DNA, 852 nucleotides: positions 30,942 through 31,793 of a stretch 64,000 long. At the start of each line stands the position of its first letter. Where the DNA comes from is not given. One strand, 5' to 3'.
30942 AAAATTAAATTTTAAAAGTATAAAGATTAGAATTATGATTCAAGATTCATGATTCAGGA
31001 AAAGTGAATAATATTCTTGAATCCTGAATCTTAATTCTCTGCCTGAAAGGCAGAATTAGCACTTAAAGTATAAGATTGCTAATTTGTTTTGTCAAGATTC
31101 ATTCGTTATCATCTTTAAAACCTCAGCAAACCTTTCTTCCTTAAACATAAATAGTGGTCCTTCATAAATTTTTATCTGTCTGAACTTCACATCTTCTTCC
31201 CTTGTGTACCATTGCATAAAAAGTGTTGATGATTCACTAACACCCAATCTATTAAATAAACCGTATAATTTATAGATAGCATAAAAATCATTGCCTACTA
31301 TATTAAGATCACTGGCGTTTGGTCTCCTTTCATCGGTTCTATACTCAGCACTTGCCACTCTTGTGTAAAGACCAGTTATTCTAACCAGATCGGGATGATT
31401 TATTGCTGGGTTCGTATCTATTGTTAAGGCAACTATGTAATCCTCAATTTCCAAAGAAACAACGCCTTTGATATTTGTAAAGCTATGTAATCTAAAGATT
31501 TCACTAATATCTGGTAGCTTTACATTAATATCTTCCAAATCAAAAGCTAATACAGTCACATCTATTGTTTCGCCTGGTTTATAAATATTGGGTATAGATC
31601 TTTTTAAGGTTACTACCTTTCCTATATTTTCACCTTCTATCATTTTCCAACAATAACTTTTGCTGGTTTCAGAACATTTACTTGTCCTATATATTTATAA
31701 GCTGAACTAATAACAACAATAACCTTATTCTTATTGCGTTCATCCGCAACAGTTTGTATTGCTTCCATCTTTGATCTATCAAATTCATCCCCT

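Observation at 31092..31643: Unknown 183-aa gene inserted between grpE and dnaK in the heat-shock operon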

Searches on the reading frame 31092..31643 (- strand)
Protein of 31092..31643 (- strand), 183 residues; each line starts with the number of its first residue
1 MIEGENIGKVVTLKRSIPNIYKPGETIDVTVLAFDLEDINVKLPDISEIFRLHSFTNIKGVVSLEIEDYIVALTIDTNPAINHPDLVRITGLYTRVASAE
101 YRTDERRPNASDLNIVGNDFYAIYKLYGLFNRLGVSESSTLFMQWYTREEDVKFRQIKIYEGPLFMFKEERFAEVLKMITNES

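Call 3: search_protein_families(library=pfam, proteins=[window:31092-31643:-], max_evalue=1)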
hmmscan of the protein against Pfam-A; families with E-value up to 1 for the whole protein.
window:31092-31643:- (183 aa): 0 families

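Call 4: search_protein_families(library=ncbifam, proteins=[window:31092-31643:-], max_evalue=10)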
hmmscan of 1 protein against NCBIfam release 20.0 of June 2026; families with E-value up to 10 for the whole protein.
window:31092-31643:- (183 aa): 0 families

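Call 6: find_homologous_proteins(query=window:31092-31643:-, max_evalue=0.001)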
Query window:31092-31643:- (183 aa): 1 proteins with E <= 0.001 among 82 candidates.
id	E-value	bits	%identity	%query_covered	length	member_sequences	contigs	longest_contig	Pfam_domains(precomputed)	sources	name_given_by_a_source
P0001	1.0e-114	399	100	100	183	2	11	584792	-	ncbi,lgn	-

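Call 9: find_encoding_contigs(protein=P0001, flank=5000, max_places=10)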
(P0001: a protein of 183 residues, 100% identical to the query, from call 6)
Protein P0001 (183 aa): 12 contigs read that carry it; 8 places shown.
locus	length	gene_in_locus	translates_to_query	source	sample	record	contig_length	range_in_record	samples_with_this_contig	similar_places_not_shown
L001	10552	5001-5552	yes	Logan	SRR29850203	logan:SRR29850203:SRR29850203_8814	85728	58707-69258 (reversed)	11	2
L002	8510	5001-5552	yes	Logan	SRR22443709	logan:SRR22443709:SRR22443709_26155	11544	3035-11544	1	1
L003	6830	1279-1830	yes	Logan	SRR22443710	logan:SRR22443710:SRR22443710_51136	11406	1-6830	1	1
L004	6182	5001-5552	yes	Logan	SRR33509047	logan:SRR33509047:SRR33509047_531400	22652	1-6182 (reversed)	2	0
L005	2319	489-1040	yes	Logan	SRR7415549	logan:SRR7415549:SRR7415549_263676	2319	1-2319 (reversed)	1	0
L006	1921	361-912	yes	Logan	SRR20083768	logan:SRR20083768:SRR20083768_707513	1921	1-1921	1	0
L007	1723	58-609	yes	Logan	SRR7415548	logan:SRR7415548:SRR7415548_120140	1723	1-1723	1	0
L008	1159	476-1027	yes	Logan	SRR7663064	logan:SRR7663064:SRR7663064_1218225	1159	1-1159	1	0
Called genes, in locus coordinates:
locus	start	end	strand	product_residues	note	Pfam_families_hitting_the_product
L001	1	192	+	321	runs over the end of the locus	PF01699:Na_Ca_ex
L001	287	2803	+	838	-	PF01624:MutS_I, PF05188:MutS_II, PF05192:MutS_III, PF05190:MutS_IV, PF00488:MutS_V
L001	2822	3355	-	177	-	-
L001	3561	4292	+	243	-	PF01628:HrcA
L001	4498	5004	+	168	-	PF01025:GrpE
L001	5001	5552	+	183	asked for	-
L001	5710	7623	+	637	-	PF00012:HSP70, PF06723:MreB_Mbl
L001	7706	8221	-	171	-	-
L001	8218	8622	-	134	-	-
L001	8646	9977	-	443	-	PF03853:YjeF_N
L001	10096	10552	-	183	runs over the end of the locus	PF06559:DCD_N, PF22769:DCD, PF00692:dUTPase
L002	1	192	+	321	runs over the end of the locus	PF01699:Na_Ca_ex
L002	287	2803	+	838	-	PF01624:MutS_I, PF05188:MutS_II, PF05192:MutS_III, PF05190:MutS_IV, PF00488:MutS_V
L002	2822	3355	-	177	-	-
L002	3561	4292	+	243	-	PF01628:HrcA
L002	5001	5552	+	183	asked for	-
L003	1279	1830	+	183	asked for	-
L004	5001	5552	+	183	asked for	-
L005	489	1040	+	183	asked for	-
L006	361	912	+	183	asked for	-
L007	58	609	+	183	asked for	-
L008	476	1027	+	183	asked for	-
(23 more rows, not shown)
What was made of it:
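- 31092..31643 (-): ORF183: a species-restricted orphan gene for a soluble, acidic 21.1-kDa protein. Its ATG overlaps the grpE stop, and its TGA lies inside the dnaK -35 box. Called as a gene on 12 public contigs (call 9).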

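Call 11: predict_structure(protein=window:31095-31643:-)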
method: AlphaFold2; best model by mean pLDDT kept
length: 183 residues; sequences in the alignment: 1
mean_pLDDT: 33.8   pTM: 0.24
mean pLDDT of the five models: 33.8, 31.2, 30.4, 29.8, 26.9
residues with pLDDT >= 90: 0; 70-90: 0; 50-70: 0; < 50: 183
segments of 3 or more residues with pLDDT < 50: 1-183
pLDDT, mean of each block of 10 residues (from residue 1): 22 25 26 27 33 37 40 42 38 34 29 30 44 37 29 31 40 45 32
secondary structure, 60 per line:
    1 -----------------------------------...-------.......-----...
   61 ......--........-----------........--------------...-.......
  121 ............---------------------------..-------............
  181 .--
elements in order: H46-52 E58-66 E69-76 E88-95 H114-132 H169-181

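Call 12: find_related_loci(query=window:31092-31643:-, collection=genome_contigs, flank=6000)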
Query window:31092-31643:- (183 aa) in genome_contigs; peptide patterns used: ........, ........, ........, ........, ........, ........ (x = any residue, [..] = any of these).
142 stretches matched a pattern, but none encodes a relative of the query by tblastn (E <= 1e-3).

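Call 14: search_protein_representatives(protein=window:31095-31643:-)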
Query: 183 residues. Proteins with E-value up to 0.001 (for the whole library): 2; up to 1e-10: 1; up to 1e-30: 1. The best 2 are listed.
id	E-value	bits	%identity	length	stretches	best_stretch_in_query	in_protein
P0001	3.3e-115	398.5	100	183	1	1-183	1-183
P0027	8.3e-05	39.1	24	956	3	38-130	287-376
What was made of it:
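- On Ricin-type beta-trefoil lectin domain (PF14200 / PF00652): The only non-self phmmer hit is P0027, at E = 8.3e-5 summed over 3 stretches of near-identical repeats (call 14).
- No homologue among 1.84 billion representatives (call 14).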

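Call 25: search_protein_families(library=phrogs, proteins=[window:31095-31643:-], max_evalue=1)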
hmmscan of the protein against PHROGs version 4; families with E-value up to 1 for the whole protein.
window:31095-31643:- (183 aa): 1 family
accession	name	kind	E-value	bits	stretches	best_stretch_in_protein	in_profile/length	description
phrog_3164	-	unknown function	0.26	12.4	0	111-154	39-82/94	-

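Call 26: search_protein_families(library=padloc, proteins=[window:31095-31643:-], max_evalue=1)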
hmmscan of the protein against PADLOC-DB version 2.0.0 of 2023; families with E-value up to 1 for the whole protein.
window:31095-31643:- (183 aa): 0 families
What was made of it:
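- On Type II toxin-antitoxin or known anti-phage defence systems: No PADLOC or Pfam hit (calls 3, 26).
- No PADLOC, PHROGs or Pfam hit (calls 3, 25, 26).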

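Call 27: search_solved_structures(query=window:31095-31643:-, max_evalue=10)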
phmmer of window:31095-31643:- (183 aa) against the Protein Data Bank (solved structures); distinct sequences matched with E-value up to 10: 0.

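Call 44: search_protein_families(library=pfam, proteins=[P0027], max_evalue=0.01)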
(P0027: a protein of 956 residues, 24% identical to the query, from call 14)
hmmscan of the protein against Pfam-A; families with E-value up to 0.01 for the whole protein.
P0027 (956 aa): 6 families
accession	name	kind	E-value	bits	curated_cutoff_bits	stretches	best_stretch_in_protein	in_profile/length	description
PF14200.12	RicinB_lectin_2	-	2.1e-97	320.4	25.6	6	655-741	2-88/89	Ricin-type beta-trefoil lectin domain-like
PF01183.26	Glyco_hydro_25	-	1.7e-26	94.1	27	1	763-943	1-180/180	Glycosyl hydrolases family 25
PF00652.28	Ricin_B_lectin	-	8.9e-24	84.5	29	4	476-601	9-126/126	Ricin-type beta-trefoil lectin domain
PF24170.1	Fn3-II_PB4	-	1.1e-08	35.7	27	0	512-572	21-79/95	Straight fiber protein PB4 second Fn3-like domain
PF14111.12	DUF4283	-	5.6e-06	26.5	27.2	0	198-229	13-44/124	Domain of unknown function (DUF4283)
PF13427.11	AadA_C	-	7.7e-05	23.3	22.2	0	249-278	55-84/103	Aminoglycoside adenylyltransferase, C-terminal domain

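Call 45: list_cluster_members(proteins=[P0001, P0002])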
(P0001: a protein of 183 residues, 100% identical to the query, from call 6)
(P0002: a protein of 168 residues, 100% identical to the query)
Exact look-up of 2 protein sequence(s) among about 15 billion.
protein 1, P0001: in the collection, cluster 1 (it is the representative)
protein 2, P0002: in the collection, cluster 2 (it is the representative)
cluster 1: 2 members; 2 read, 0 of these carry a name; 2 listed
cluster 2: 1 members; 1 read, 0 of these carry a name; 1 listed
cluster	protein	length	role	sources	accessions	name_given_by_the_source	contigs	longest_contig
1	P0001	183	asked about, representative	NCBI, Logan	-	-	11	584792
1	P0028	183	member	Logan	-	-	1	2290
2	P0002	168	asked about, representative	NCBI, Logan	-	-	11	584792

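Call 46: find_encoding_contigs(protein=P0028, flank=3000, max_places=3)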
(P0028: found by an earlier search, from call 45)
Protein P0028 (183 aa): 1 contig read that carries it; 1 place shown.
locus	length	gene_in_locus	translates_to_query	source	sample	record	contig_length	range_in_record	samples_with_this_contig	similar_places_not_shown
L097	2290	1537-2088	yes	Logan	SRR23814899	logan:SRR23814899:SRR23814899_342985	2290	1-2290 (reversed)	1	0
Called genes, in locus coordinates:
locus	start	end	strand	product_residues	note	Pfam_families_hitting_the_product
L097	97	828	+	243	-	PF01628:HrcA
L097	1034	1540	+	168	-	PF01025:GrpE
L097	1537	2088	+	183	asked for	-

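Call 49: find_related_loci(query=window:31095-31643:-, collection=viral_contigs, flank=5000)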
Query window:31095-31643:- (183 aa) in viral_contigs; peptide patterns used: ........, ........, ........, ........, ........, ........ (x = any residue, [..] = any of these).
6 stretches matched a pattern, but none encodes a relative of the query by tblastn (E <= 1e-3).

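Call 50: find_related_loci(query=window:31095-31643:-, collection=metagenome_contigs, flank=5000)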
Query window:31095-31643:- (183 aa) in metagenome_contigs; peptide patterns used: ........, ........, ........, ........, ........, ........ (x = any residue, [..] = any of these).
173 stretches matched a pattern, but none encodes a relative of the query by tblastn (E <= 1e-3).

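Call 51: search_dna_similar(query=window:31095-31643:-, collection=phages, mode=protein, max_evalue=0.1)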
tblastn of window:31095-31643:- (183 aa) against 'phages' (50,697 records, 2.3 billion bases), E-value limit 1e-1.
No match.
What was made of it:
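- No relative in phage or viral collections (calls 49, 51).
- Tried and rejected: Homology searches, all without a credible hit: Pfam, NCBIfam, PHROGs, PADLOC, PDB sequences, phage tblastn, the k-mer protein search, exhaustive phmmer, and scans of GTDB genomes, IMG/VR and JGI metagenome contigs (calls 3, 4, 6, 12, 14, 25-27, 49-51).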

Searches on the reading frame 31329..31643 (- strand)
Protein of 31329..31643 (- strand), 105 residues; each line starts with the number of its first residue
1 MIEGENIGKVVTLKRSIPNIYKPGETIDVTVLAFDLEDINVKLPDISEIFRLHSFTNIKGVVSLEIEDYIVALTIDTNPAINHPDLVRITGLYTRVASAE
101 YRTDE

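Call 74: predict_structure(protein=window:31329-31643:-)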
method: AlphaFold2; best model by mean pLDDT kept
length: 105 residues; sequences in the alignment: 1
mean_pLDDT: 36.4   pTM: 0.20
mean pLDDT of the five models: 36.4, 35.8, 34.6, 33.9, 31.6
residues with pLDDT >= 90: 0; 70-90: 0; 50-70: 0; < 50: 105
segments of 3 or more residues with pLDDT < 50: 1-105
pLDDT, mean of each block of 10 residues (from residue 1): 32 37 39 37 36 35 40 41 36 33 32
secondary structure, 60 per line:
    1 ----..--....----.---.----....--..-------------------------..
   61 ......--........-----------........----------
elements in order: E9-12 E26-29 E59-66 E69-76 E88-95
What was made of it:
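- On J-domain co-chaperones (DnaJ/Hsp40, Pfam PF00226): In both low-confidence models the HPD at residues 83-85 lies between two strands (calls 11, 74).
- The HPD lies between two strands in both AlphaFold models, although those models are of low confidence (calls 11, 74). AlphaFold finds no confident fold (calls 11, 74).
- Tried and rejected: AlphaFold2 on the full protein and on residues 1-105 gave pLDDT 33.8 and 36.4 (calls 11, 74).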
